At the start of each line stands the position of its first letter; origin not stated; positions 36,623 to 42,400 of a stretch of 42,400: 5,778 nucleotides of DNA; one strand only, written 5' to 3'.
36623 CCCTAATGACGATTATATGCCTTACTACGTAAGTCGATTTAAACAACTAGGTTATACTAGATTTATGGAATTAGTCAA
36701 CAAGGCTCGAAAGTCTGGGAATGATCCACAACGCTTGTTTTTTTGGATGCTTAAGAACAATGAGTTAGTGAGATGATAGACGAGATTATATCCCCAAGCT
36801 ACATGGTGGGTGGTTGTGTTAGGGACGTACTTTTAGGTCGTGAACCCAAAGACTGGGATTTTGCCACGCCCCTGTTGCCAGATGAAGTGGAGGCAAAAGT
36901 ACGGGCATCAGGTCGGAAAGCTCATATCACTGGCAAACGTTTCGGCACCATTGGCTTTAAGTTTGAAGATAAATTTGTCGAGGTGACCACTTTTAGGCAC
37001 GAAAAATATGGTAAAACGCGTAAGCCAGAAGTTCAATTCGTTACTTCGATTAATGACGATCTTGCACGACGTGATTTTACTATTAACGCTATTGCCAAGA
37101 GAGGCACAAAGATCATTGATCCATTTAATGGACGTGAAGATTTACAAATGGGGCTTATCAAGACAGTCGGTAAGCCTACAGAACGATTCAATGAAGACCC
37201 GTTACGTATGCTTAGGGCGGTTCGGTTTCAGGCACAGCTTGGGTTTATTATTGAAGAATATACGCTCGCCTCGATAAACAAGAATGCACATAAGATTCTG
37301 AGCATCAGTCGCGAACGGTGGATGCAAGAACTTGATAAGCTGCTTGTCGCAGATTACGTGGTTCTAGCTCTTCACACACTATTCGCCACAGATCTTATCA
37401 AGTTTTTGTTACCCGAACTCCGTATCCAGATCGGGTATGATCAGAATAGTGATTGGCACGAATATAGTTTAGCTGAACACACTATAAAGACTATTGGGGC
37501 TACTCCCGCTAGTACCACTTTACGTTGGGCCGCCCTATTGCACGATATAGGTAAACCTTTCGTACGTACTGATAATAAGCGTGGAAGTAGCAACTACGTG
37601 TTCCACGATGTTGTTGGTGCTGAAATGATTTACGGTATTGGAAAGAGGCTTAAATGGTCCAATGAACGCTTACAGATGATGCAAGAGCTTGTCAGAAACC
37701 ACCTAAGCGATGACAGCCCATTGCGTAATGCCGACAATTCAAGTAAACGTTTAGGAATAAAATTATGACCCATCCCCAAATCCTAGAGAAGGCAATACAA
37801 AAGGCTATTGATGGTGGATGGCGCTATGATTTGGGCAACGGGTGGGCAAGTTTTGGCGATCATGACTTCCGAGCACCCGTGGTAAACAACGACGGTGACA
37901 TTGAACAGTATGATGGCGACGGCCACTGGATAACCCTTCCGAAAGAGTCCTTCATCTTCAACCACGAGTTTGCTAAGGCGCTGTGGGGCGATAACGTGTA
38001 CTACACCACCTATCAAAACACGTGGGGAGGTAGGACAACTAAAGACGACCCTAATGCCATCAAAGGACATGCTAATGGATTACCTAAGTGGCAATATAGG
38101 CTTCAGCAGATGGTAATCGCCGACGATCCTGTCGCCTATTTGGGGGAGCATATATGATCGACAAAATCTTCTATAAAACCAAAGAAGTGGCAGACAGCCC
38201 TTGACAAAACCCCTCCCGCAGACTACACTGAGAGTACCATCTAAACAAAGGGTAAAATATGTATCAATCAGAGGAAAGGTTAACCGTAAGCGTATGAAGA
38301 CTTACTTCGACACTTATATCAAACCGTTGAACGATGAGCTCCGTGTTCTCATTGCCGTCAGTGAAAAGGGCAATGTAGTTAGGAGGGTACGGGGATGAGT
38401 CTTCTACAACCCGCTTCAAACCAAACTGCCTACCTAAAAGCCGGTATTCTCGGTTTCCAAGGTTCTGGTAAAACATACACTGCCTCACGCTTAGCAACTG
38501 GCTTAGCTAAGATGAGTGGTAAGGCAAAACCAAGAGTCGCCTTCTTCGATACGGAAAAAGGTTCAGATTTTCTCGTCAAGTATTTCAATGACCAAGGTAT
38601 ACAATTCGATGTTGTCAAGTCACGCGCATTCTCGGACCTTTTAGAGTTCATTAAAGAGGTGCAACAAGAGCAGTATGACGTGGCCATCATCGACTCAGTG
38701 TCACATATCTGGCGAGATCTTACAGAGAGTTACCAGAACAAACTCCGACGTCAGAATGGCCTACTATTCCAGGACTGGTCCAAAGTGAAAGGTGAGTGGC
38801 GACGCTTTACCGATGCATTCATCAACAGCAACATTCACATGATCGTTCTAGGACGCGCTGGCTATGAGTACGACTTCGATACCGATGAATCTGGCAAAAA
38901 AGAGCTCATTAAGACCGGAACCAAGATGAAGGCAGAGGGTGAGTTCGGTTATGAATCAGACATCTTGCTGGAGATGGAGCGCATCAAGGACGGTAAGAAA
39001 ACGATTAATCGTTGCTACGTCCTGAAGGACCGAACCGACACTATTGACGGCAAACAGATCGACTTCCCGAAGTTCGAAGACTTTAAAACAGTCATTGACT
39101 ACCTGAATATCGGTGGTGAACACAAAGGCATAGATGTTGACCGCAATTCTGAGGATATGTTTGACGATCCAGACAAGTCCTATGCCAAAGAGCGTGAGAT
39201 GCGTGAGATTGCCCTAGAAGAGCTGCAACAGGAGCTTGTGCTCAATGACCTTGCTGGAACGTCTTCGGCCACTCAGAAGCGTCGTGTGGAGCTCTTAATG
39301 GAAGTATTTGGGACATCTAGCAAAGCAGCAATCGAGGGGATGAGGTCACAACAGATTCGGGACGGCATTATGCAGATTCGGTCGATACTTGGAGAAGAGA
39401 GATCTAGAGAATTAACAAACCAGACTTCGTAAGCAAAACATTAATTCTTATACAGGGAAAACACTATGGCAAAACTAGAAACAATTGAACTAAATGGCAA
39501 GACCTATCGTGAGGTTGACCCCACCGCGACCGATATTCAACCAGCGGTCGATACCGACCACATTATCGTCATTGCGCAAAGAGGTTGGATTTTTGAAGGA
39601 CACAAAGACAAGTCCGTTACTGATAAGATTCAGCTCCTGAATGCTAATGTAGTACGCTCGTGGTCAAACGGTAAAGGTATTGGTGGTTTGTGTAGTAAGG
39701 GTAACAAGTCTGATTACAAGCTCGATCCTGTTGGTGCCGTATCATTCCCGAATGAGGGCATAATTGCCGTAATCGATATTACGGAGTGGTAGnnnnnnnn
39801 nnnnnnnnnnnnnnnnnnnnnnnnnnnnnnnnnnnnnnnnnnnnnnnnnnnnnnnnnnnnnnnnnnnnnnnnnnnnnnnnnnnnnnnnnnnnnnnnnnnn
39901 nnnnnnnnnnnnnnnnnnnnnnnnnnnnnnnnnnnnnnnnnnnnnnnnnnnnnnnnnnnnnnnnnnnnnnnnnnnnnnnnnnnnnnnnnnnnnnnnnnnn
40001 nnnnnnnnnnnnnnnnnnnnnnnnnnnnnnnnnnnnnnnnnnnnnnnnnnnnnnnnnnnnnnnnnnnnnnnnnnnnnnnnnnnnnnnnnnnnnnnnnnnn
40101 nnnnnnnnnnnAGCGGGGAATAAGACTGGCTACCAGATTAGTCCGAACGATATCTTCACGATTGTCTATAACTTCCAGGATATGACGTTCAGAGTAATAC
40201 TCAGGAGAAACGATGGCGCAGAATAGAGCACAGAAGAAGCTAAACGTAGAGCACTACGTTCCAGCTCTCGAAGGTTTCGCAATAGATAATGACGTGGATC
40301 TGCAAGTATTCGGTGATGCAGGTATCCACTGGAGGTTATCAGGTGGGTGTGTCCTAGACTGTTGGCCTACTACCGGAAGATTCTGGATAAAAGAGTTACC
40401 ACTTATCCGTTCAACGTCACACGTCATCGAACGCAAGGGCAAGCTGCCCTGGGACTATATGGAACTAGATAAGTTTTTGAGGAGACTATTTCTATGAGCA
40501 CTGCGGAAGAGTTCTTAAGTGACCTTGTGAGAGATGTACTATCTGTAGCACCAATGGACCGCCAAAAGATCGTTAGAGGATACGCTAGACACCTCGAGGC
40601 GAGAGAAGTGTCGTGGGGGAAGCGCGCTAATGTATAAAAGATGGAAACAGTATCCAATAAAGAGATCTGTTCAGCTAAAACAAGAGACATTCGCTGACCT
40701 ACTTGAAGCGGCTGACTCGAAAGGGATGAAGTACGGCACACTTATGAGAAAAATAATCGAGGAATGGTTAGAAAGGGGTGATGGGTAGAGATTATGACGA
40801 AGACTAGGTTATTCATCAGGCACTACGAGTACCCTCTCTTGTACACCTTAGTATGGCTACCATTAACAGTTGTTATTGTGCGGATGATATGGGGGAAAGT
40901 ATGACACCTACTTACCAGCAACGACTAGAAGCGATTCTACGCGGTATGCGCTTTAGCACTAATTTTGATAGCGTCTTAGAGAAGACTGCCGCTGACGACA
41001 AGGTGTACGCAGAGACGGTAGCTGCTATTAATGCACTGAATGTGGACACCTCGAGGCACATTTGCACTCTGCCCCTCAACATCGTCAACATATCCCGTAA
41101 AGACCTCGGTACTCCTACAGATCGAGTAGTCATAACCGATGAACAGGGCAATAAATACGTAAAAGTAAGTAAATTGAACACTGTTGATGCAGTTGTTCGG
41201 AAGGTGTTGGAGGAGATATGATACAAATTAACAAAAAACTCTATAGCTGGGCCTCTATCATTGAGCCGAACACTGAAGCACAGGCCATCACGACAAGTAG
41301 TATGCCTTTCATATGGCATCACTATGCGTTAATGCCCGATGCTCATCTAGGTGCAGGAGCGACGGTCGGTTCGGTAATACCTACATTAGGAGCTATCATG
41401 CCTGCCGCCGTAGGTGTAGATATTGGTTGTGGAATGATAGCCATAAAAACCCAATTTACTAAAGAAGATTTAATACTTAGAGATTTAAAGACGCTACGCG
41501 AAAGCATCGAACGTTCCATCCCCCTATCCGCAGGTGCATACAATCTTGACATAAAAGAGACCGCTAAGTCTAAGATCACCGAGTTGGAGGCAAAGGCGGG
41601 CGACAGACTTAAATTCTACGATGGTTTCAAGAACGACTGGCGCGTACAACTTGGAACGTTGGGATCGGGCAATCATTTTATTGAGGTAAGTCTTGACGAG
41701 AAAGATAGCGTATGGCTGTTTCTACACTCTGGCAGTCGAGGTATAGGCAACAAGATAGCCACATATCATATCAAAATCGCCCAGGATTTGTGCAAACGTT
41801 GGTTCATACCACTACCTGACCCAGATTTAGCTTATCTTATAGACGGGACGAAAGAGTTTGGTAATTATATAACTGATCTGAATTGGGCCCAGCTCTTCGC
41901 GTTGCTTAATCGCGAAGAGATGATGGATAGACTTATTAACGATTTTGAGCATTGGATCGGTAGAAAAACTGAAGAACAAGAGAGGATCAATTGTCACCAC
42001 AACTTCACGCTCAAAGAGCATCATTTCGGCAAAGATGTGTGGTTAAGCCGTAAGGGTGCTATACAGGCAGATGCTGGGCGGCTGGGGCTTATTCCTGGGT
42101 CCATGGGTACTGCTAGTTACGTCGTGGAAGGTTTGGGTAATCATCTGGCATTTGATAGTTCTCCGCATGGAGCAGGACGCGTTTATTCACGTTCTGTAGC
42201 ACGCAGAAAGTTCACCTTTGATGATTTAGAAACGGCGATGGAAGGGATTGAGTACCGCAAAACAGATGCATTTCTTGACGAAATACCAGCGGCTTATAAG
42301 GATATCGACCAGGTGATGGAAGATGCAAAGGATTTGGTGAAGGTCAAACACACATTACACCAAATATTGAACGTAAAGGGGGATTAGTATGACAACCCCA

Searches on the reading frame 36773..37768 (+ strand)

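Call 11: search_protein_families(library=pfam, proteins=[window:36773-37768:+], max_evalue=0.001)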
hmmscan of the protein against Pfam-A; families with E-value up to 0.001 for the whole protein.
window:36773-37768:+ (331 aa): 3 families
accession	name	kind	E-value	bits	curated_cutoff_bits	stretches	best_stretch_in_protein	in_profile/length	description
PF01743.26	PolyA_pol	-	4.3e-33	114.8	23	1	10-129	2-125/126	Poly A polymerase head domain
PF12627.12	PolyA_pol_RNAbd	-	3.7e-14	52.7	22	1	157-216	1-60/64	Probable RNA and SrmB- binding site of polymerase A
PF01966.28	HD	-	2.8e-09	37.7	22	1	246-315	23-90/116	HD domain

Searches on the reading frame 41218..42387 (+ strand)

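Call 11: search_protein_families(library=pfam, proteins=[window:41218-42387:+], max_evalue=0.001)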
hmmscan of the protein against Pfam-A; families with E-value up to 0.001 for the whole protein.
window:41218-42387:+ (389 aa): 1 family
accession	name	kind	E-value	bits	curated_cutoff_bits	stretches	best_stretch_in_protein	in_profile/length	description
PF01139.22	RtcB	-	3.4e-116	389.4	27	1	22-388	1-426/426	tRNA-splicing ligase RtcB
